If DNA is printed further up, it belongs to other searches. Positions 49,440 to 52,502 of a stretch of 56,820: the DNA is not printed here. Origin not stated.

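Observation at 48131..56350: Six-gene, tightly packed operon of unusual composition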

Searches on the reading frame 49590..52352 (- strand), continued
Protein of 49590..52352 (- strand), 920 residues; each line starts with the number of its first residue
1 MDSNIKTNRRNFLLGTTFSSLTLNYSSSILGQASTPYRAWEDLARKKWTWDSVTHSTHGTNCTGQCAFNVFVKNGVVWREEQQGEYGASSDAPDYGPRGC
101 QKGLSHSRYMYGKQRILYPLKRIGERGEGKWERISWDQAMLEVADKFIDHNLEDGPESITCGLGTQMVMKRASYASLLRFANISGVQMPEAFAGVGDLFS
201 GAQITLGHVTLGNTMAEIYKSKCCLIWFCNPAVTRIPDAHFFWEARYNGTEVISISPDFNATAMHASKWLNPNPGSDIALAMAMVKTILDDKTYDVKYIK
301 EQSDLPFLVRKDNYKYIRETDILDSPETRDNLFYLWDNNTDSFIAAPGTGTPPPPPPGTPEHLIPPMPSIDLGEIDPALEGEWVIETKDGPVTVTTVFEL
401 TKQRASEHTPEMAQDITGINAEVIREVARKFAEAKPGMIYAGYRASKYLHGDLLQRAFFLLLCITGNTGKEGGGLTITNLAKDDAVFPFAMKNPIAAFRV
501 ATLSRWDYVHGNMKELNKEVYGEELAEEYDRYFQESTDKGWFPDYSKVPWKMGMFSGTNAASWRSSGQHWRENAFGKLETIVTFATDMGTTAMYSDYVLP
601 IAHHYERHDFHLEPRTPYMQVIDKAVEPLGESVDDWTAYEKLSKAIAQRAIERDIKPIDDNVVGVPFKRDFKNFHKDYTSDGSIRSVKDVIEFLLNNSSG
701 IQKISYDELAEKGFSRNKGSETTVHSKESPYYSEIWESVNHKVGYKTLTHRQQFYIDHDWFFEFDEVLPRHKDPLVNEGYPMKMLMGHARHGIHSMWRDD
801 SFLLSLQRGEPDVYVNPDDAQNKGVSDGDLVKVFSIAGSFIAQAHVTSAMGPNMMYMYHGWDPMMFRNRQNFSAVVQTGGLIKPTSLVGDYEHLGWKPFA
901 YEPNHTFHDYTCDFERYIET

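Call 58: search_dna_similar(query=window:49590-52352:-, collection=plasmids, mode=protein, max_rows=15, max_evalue=1e-30)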
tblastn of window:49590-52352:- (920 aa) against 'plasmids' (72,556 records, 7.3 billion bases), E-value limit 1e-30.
Records with a match: 315; places in all: 328; records where one place covers at least 80% of the query: 11.
Best place of each record, by identity: <60% 315.
By first word of the organism name: Ralstonia 131; Escherichia 48; Thermus 13; Paracoccus 11; Burkholderia 8; Caballeronia 8; Rhodococcus 7; Moraxella 7; Klebsiella 7; Pantoea 5; and 43 more.
By predicted mobility (MOB-suite, as given by PLSDB): non-mobilizable 160; mobilizable 142; conjugative 13.
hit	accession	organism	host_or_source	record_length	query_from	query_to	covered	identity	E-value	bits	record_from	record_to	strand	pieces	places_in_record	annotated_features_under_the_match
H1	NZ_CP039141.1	Haloferax mediterranei ATCC 33500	Cell culture,Spain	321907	36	916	96%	35.4%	6e-158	521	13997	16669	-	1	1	narG: nitrate reductase subunit alpha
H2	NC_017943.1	Haloferax mediterranei ATCC 33500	-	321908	36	916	96%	35.4%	6e-158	521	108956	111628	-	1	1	narG: nitrate reductase subunit alpha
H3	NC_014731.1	Halogeometricum borinquense DSM 11551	-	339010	36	916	96%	35.3%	1e-160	529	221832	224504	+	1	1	molybdopterin-dependent oxidoreductase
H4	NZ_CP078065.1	Haloferax larsenii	Cell culture,Salt Lake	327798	36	916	96%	35.2%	1e-156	517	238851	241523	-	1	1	molybdopterin-dependent oxidoreductase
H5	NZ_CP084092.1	Halomicrobium urmianum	cell culture,salt lake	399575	36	915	95%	35.3%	2e-114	533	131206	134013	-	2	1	molybdopterin-dependent oxidoreductase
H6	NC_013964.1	Haloferax volcanii DS2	-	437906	36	916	96%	34.8%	2e-152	505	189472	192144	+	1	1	molybdopterin-dependent oxidoreductase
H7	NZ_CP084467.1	Halomicrobium salinisoli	cell culture,gobi saline soil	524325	36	913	95%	34.8%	6e-155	513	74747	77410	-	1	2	molybdopterin-dependent oxidoreductase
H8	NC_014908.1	Alicycliphilus denitrificans BC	-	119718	36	916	96%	34.6%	4e-153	507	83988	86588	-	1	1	clrA: chlorate reductase subunit alpha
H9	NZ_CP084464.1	Halomicrobium salinisoli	cell culture,gobi saline soil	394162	33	913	96%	34.6%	3e-155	513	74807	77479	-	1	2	molybdopterin-dependent oxidoreductase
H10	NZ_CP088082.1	Ideonella dechloratans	Cell culture,Activated sludge, ...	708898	36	916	96%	34.6%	5e-154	510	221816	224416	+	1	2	chlorate reductase subunit alpha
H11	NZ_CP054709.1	Halarchaeum sp. CBA1220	solar salt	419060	36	916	96%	34.4%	9e-152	503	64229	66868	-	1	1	molybdopterin-dependent oxidoreductase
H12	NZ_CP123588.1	Alisedimentitalea scapharcae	Anadara broughtonii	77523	26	657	69%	27.8%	4e-71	265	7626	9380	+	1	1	molybdopterin-dependent oxidoreductase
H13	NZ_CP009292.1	Novosphingobium pentaromativorans US6-1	mud sediment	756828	51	642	64%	24.3%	7e-38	162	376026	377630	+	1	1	molybdopterin-dependent oxidoreductase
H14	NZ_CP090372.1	Halobaculum sp. CBA1158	solar salt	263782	34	474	48%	30.3%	6e-46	187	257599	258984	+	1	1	molybdopterin-dependent oxidoreductase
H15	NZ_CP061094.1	Roseomonas marmotae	Marmota himalayana,pure culture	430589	38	474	48%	30.4%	1e-43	180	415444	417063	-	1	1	nitrate reductase subunit alpha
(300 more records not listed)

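Call 67: find_homologous_proteins(query=L078:12996-13997:+, max_evalue=1e-30)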
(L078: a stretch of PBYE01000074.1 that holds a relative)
Query L078:12996-13997:+ (333 aa): 7857 proteins with E <= 1e-30 among 8000 candidates; the best 120 are listed.
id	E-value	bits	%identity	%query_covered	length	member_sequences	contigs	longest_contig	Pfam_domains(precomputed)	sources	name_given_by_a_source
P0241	9.8e-218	740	91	100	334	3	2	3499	PF12797.13,PF12837.13,PF13247.12,PF12838.13,PF13237.12,PF13187.12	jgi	jgi:nitrate reductase beta subunit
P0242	2.9e-214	729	90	100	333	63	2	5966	PF12797.13,PF12837.13,PF13247.12,PF12838.13,PF13237.12,PF13187.12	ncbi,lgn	-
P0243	5.2e-214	728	91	98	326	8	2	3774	PF12797.13,PF12837.13,PF13247.12,PF12838.13,PF13237.12,PF13187.12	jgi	jgi:DMSO reductase family type II enzyme iron-sulfur subunit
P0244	2.2e-211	719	88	100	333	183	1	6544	PF12797.13,PF12837.13,PF13247.12,PF12838.13,PF13237.12,PF13187.12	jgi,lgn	-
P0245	1.4e-210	717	89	100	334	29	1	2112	PF12797.13,PF12837.13,PF13247.12,PF12838.13,PF13237.12,PF13187.12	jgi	-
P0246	3.0e-204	696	87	98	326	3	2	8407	PF12797.13,PF12837.13,PF13247.12,PF12838.13,PF13237.12,PF13187.12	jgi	jgi:DMSO reductase family type II enzyme iron-sulfur subunit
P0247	1.7e-203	693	84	100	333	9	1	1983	PF12797.13,PF12837.13,PF13247.12,PF12838.13,PF13237.12,PF13187.12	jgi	-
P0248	2.2e-203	693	85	100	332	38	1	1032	PF12797.13,PF12837.13,PF13247.12,PF12838.13,PF13237.12,PF13187.12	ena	-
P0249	4.0e-197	672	83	100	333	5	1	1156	PF12797.13,PF12837.13,PF13247.12,PF12838.13,PF13237.12,PF13187.12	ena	-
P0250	2.2e-191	654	80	98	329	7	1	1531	PF12797.13,PF12837.13,PF13247.12,PF12838.13,PF13237.12,PF13187.12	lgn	-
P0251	6.3e-191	652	80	98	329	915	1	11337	PF12797.13,PF12837.13,PF13247.12,PF00037.33,PF12838.13,PF13237.12,PF13187.12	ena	-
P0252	9.4e-189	645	81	99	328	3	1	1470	PF12797.13,PF12837.13,PF13247.12,PF12838.13,PF13237.12,PF13187.12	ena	-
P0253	5.0e-187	639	79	99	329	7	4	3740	PF12797.13,PF12837.13,PF13247.12,PF12838.13,PF13237.12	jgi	jgi:nitrate reductase beta subunit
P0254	1.9e-186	637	80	98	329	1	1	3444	PF12797.13,PF12837.13,PF13247.12,PF12838.13,PF13237.12,PF13187.12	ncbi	-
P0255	5.5e-186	636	79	98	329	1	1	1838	PF12797.13,PF12837.13,PF13247.12,PF12838.13,PF13237.12,PF13187.12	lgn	-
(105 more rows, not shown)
